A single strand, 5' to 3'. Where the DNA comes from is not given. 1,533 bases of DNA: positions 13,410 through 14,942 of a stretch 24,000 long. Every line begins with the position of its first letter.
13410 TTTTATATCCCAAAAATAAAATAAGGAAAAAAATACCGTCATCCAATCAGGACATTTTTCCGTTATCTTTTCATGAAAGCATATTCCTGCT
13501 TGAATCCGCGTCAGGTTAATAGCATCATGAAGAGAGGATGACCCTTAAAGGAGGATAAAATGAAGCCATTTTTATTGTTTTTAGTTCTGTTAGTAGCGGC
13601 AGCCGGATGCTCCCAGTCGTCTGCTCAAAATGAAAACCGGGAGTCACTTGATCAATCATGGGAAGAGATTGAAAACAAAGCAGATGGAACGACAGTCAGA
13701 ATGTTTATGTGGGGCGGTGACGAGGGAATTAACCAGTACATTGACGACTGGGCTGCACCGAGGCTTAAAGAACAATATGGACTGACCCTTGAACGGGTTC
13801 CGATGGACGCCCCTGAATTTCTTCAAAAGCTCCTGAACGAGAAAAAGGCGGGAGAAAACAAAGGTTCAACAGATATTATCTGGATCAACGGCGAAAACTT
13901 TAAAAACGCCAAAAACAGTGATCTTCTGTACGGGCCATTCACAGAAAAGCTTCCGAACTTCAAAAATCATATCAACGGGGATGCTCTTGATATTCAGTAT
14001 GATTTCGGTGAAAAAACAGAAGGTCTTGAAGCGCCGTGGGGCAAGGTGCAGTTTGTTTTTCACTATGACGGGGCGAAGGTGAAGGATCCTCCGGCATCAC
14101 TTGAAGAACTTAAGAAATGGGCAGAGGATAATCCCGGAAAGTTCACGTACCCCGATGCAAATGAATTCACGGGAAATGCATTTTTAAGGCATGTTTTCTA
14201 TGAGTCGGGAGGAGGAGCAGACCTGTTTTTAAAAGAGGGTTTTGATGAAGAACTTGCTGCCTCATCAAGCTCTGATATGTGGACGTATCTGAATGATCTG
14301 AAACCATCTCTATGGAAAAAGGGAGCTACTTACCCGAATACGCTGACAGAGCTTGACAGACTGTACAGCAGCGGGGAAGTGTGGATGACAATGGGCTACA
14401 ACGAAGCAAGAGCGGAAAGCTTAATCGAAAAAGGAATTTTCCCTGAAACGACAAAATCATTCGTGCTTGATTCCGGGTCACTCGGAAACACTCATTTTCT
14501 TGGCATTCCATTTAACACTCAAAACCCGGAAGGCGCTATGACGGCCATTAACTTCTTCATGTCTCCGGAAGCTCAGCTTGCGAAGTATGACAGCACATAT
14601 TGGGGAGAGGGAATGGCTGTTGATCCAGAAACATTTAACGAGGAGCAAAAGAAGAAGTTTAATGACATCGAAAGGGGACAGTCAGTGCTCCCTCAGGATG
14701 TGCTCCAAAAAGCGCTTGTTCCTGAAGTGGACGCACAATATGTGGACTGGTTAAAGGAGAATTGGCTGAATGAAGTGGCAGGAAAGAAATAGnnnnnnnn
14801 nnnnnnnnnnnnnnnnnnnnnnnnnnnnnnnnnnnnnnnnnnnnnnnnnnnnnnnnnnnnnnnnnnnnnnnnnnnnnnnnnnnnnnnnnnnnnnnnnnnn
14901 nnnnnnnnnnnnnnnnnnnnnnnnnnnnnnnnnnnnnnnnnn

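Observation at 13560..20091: Six-gene coupled operon joining a YnjBCD-type ABC importer to a TVP38/DedA protein, a YnjF-like CDP-alcohol phosphatidyltransferase and a flavoprotein disulfide reductase: candidate undescribed lipid head-group pathway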

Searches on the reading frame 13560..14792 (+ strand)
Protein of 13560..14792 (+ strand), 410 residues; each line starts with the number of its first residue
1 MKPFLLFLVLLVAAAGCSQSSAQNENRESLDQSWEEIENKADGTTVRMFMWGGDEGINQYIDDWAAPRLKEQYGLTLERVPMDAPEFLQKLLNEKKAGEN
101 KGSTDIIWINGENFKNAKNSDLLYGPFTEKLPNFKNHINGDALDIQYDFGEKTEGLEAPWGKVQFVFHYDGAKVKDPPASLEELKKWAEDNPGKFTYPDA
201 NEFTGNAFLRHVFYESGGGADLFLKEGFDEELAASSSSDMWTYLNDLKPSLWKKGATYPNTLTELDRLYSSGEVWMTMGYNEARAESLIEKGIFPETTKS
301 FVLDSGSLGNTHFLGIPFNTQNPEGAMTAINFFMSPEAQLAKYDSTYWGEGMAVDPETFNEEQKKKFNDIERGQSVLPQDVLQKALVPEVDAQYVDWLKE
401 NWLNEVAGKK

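Call 3: search_protein_families(library=pfam, proteins=[window:13560-14792:+], max_evalue=0.01)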
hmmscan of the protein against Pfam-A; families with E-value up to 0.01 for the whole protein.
window:13560-14792:+ (410 aa): 2 families
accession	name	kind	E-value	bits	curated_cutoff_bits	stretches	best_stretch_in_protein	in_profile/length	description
PF13416.11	SBP_bac_8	-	5.8e-25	89.1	27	1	68-344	5-254/279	Bacterial extracellular solute-binding protein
PF01547.30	SBP_bac_1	-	8.3e-05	23.2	26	1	72-339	21-306/307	Bacterial extracellular solute-binding protein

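Call 4: search_protein_families(library=ncbifam, proteins=[window:13560-14792:+], max_evalue=0.01)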
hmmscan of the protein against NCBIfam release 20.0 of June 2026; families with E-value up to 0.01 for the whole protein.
window:13560-14792:+ (410 aa): 1 family
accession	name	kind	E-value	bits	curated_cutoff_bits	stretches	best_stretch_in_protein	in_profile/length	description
NF008633.1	PRK11622.1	subfamily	1.6e-138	461.9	203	1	10-405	11-395/397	ABC transporter substrate-binding protein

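Call 20: search_solved_structures(query=window:13560-14792:+, max_evalue=0.01)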
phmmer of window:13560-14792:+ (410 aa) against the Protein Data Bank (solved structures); distinct sequences matched with E-value up to 0.01: 0.

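Call 25: search_dna_similar(query=window:13560-14792:+, collection=plasmids, mode=protein, max_rows=40, rows=spread)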
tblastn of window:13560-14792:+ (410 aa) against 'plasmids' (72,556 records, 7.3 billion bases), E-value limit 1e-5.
Records with a match: 198; places in all: 204; records where one place covers at least 80% of the query: 82.
Best place of each record, by identity: <60% 198.
By first word of the organism name: Rhizobium 91; Klebsiella 12; Agrobacterium 10; Aliiroseovarius 9; Escherichia 8; Salmonella 7; Sinorhizobium 6; Pseudoalteromonas 6; Enterococcus 6; Providencia 4; and 31 more.
By predicted mobility (MOB-suite, as given by PLSDB): non-mobilizable 147; conjugative 47; mobilizable 4.
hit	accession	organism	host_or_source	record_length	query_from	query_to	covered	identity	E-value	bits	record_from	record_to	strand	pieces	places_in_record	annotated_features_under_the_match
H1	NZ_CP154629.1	Acetoanaerobium noterae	cell culture,Sludge of a digestion ...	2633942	16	409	96%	43.8%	1e-99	332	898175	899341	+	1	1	none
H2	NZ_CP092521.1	Cetobacterium somerae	Danio rerio,tissue sample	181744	39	407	90%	39.7%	9e-75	260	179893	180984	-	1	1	ABC transporter substrate-binding protein | ABC transporter permease subunit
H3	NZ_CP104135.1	Sinorhizobium sp. C101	Phaseolus vulgaris,cell ...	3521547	33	398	89%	37.7%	2e-72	253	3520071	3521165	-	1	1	none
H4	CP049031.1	Rhodobacteraceae bacterium SC52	Apostichopus japonicus,pure ...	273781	34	402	90%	36.1%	1e-72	254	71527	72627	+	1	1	ABC transporter substrate-binding protein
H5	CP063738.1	Escherichia coli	Veal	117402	31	405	91%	34.7%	1e-70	248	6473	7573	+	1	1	ABC transporter substrate-binding protein | ABC transporter permease subunit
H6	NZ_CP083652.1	Citrobacter amalonaticus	-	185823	31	405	91%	34.7%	1e-70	248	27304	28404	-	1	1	ABC transporter substrate-binding protein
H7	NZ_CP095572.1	Klebsiella pneumoniae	Homo sapiens,Pure culture one microbial ...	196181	31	405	91%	34.7%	1e-70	248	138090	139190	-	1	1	ABC transporter substrate-binding protein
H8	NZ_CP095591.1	Providencia stuartii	Homo sapiens,Pure culture one microbial ...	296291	31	405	91%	34.7%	1e-70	248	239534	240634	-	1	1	ABC transporter substrate-binding protein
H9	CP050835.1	Klebsiella pneumoniae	milk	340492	31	405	91%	34.7%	1e-70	248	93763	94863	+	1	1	ABC transporter substrate-binding protein | ABC transporter permease subunit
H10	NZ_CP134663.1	Escherichia coli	Larus michahellis,bacteria,cloaca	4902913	34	405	91%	34.5%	1e-61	222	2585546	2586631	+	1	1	none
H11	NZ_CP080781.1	Aliiroseovarius crassostreae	-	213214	34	402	90%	34.5%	1e-68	243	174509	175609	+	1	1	ABC transporter substrate-binding protein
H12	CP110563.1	Klebsiella pneumoniae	-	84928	31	405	91%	33.1%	2e-63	228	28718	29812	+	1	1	ABC transporter substrate-binding protein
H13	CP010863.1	Marinovum algicola DG 898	-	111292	34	406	91%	32.6%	3e-41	162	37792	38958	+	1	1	ABC-type uncharacterized transport system, periplasmic component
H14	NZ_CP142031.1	Pseudoalteromonas sp. CuT4-3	whole organism,deep-sea sediment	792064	17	402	94%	30.7%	4e-63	226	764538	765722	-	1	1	ABC transporter substrate-binding protein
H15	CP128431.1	Microbulbifer sp. MKSA007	Smenospongia aurea,bacteria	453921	34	410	92%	30.5%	1e-40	161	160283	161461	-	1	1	ABC transporter substrate-binding protein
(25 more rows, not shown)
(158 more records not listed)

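Call 44: search_dna_similar(query=window:13560-14792:+, collection=plasmids, mode=protein, max_rows=60, rows=best, max_evalue=1e-30)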
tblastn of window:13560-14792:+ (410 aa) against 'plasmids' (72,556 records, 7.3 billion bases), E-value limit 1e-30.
Records with a match: 78; places in all: 79; records where one place covers at least 80% of the query: 78.
Best place of each record, by identity: <60% 78.
By first word of the organism name: Klebsiella 12; Aliiroseovarius 9; Escherichia 7; Salmonella 7; Pseudoalteromonas 6; Sinorhizobium 4; Providencia 4; Rhizobium 3; Cetobacterium 2; Deinococcus 2; and 19 more.
By predicted mobility (MOB-suite, as given by PLSDB): non-mobilizable 55; conjugative 20; mobilizable 3.
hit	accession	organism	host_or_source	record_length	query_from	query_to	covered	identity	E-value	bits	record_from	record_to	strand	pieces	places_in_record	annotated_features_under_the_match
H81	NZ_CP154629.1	Acetoanaerobium noterae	cell culture,Sludge of a digestion ...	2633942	16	409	96%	43.8%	1e-99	332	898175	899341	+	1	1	none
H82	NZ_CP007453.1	Peptoclostridium acidaminophilum DSM 3953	black mud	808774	16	409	96%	40.9%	3e-90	305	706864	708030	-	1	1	ABC transporter substrate-binding protein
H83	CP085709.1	Bacillus sp. CMF21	single cell,soil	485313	16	410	96%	38.7%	3e-87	296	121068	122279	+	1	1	ABC transporter substrate-binding protein | ABC transporter permease subunit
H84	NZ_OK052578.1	Metabacillus dongyingensis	white elm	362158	16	410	96%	37.9%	2e-85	291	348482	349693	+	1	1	ABC transporter substrate-binding protein | ABC transporter permease subunit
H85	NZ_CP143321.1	Cetobacterium somerae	intestine of Yellow Catfish,pure culture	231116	39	407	90%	39.9%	2e-75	262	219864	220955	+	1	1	ABC transporter substrate-binding protein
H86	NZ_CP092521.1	Cetobacterium somerae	Danio rerio,tissue sample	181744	39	407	90%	39.7%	9e-75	260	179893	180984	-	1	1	ABC transporter substrate-binding protein | ABC transporter permease subunit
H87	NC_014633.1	Ilyobacter polytropus DSM 2926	marine mud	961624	25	407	93%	37.8%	2e-77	268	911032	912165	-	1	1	ABC transporter substrate-binding protein | ABC transporter permease subunit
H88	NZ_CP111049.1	Chondrinema litorale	Seaweed,red alga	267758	16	409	96%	36.3%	1e-79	275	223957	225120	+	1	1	ABC transporter substrate-binding protein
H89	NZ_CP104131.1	Sinorhizobium sp. K101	Phaseolus vulgaris,cell ...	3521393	33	398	89%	37.7%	2e-72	253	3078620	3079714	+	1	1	none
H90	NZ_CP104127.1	Sinorhizobium sp. M103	Phaseolus vulgaris,cell ...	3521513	33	398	89%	37.7%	2e-72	253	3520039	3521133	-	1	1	none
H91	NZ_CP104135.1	Sinorhizobium sp. C101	Phaseolus vulgaris,cell ...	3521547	33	398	89%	37.7%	2e-72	253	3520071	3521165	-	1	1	none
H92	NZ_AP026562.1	Deinococcus aetherius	-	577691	33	394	88%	37.6%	1e-71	251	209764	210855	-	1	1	ABC transporter substrate-binding protein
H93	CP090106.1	Sinorhizobium meliloti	Medicago,Cell culture,Plant nodule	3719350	34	398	89%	37.0%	7e-71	249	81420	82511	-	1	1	ABC transporter substrate-binding protein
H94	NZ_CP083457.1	Deinococcus taeanensis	whole organism,coastal dune soil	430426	33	394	88%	37.1%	9e-77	266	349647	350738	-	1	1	ABC transporter substrate-binding protein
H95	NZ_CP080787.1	Aliiroseovarius crassostreae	-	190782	21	402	93%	34.9%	3e-69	244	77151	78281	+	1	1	ABC transporter substrate-binding protein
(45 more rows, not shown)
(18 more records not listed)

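Call 47: get_annotated_region(hit=H82, flank=8000)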
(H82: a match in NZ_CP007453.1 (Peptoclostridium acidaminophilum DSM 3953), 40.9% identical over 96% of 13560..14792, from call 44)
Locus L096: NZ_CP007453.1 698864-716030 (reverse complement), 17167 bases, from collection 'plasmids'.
description: Peptoclostridium acidaminophilum DSM 3953 strain al-2 plasmid EAL2_808p, complete sequence
organism: Peptoclostridium acidaminophilum DSM 3953 (NCBI taxid 1286171)
taxonomy: Bacteria; Bacillota; Clostridia; Peptostreptococcales; Peptoclostridiaceae; Peptoclostridium; Peptoclostridium acidaminophilum; Peptoclostridium acidaminophilum DSM 3953
host: -; source: black mud; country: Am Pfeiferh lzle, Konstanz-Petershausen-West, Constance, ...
typing (MOB-suite, as given by PLSDB): non-mobilizable
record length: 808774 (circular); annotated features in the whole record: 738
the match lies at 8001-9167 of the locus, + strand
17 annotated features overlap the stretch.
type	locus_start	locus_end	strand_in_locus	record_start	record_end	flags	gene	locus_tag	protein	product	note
CDS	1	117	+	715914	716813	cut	-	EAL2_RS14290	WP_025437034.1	DNA-binding domain-containing protein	-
CDS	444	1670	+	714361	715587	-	-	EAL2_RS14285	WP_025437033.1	dicarboxylate/amino acid:cation symporter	-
CDS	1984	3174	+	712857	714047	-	-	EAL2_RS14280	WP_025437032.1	pyridoxal phosphate-dependent aminotransferase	GO:0009058 - biosynthetic process [Evidence IEA]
CDS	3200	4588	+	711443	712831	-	-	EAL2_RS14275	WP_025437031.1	oxaloacetate decarboxylase subunit alpha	-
CDS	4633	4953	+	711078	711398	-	-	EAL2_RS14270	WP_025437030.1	OadG family protein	-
CDS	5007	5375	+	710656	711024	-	-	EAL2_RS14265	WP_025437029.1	biotin/lipoyl-containing protein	-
CDS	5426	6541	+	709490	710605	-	-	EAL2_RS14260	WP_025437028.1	sodium ion-translocating decarboxylase subunit beta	-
CDS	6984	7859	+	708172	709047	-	-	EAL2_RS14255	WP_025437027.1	nucleoside hydrolase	-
CDS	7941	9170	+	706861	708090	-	-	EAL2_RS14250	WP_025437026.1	ABC transporter substrate-binding protein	-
CDS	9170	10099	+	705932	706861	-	-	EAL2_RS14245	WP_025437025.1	ABC transporter permease subunit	GO:0055085 - transmembrane transport [Evidence IEA]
CDS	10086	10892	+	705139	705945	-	-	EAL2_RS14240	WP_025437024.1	ABC transporter permease subunit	GO:0055085 - transmembrane transport [Evidence IEA]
CDS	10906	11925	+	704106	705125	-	-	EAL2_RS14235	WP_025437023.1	ABC transporter ATP-binding protein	-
CDS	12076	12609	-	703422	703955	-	-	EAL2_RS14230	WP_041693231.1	dihydrofolate reductase family protein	-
CDS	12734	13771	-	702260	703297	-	-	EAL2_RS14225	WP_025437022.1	GerMN domain-containing protein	-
CDS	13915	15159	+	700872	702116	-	-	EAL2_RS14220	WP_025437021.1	efflux RND transporter periplasmic adaptor subunit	-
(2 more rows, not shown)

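Call 48: get_annotated_region(hit=H94, flank=8000)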
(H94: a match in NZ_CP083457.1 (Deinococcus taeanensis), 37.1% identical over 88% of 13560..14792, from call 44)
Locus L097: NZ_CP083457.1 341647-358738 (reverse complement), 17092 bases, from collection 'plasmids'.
description: Deinococcus taeanensis strain TS293 plasmid p_TS293_3, complete sequence
organism: Deinococcus taeanensis (NCBI taxid 2737050)
taxonomy: Bacteria; Deinococcota; Deinococci; Deinococcales; Deinococcaceae; Deinococcus; Deinococcus taeanensis
host: -; source: whole organism,coastal dune soil; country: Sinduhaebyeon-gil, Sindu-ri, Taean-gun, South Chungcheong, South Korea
typing (MOB-suite, as given by PLSDB): non-mobilizable
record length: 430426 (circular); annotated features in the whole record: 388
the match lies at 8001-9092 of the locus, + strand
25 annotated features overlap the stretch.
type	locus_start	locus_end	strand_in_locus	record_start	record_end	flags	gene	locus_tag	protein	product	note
CDS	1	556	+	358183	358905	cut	-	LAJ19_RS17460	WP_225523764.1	hypothetical protein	-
CDS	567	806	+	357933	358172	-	-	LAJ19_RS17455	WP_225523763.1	hypothetical protein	-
CDS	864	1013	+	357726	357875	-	-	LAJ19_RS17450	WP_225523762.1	hypothetical protein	-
CDS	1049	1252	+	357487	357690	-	-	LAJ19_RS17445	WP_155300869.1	hypothetical protein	-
CDS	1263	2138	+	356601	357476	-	-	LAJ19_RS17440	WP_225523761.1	Fic family protein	-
CDS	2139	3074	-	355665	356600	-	-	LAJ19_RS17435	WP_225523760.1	tyrosine-type recombinase/integrase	GO:0015074 - DNA integration [Evidence IEA]; GO:0006310 - DNA recombination [Evidence IEA]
CDS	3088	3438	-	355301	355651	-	-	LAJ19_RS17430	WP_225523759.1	type II toxin-antitoxin system PemK/MazF family toxin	-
CDS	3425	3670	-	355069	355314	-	-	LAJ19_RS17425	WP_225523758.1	ribbon-helix-helix domain-containing protein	-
CDS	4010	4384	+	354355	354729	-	-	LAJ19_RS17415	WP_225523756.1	hypothetical protein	-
CDS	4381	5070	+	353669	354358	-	-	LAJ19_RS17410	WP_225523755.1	hypothetical protein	-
CDS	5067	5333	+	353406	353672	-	-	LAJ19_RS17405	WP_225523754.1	acyltransferase family protein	-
CDS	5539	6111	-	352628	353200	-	-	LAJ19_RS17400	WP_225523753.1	carboxymuconolactone decarboxylase family protein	-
CDS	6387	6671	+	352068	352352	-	-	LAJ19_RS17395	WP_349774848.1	FAD-dependent oxidoreductase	-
CDS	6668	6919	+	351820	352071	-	-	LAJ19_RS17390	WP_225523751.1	hypothetical protein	-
CDS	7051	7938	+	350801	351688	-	-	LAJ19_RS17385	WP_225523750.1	lysophospholipid acyltransferase family protein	-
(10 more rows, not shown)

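Call 49: get_annotated_region(hit=H88, flank=8000)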
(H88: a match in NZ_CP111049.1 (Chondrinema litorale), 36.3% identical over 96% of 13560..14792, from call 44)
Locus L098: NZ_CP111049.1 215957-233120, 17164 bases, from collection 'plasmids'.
description: Chondrinema litorale strain WSW3-B12 plasmid unnamed7, complete sequence
organism: Chondrinema litorale (NCBI taxid 2994555)
taxonomy: Bacteria; Bacteroidota; Cytophagia; Cytophagales; Flammeovirgaceae; Chondrinema; Chondrinema litorale
host: -; source: Seaweed,red alga; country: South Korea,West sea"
typing (MOB-suite, as given by PLSDB): non-mobilizable
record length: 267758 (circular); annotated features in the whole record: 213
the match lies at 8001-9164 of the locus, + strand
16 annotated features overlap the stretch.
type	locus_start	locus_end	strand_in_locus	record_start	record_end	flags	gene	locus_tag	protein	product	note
CDS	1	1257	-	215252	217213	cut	-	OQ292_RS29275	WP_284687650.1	sialate O-acetylesterase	-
CDS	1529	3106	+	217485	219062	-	-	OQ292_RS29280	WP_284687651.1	choice-of-anchor Q domain-containing protein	-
CDS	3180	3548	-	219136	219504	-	-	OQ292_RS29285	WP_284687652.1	cupredoxin domain-containing protein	-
CDS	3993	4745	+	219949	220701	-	-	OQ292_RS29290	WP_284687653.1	DUF2064 domain-containing protein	-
CDS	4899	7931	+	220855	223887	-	-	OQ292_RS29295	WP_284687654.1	TonB-dependent receptor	-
CDS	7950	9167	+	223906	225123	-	-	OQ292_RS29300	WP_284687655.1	ABC transporter substrate-binding protein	-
CDS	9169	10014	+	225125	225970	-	-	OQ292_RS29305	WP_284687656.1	hypothetical protein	-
CDS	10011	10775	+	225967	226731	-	-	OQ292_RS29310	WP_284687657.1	ABC transporter permease subunit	-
CDS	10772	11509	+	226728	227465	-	-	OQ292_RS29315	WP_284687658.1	ABC transporter ATP-binding protein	-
CDS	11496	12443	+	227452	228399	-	-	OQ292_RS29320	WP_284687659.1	radical SAM protein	-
CDS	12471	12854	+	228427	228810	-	-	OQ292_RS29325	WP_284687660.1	hypothetical protein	-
CDS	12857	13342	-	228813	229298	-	-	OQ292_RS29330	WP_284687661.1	tetratricopeptide repeat protein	-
CDS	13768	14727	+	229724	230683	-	-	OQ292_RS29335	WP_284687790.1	NAD(P)-dependent alcohol dehydrogenase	-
CDS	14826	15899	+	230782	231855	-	-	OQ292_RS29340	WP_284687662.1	adenylate/guanylate cyclase domain-containing protein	-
CDS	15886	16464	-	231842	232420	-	-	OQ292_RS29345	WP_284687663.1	Crp/Fnr family transcriptional regulator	GO:0006355 - regulation of DNA-templated transcription [Evidence IEA]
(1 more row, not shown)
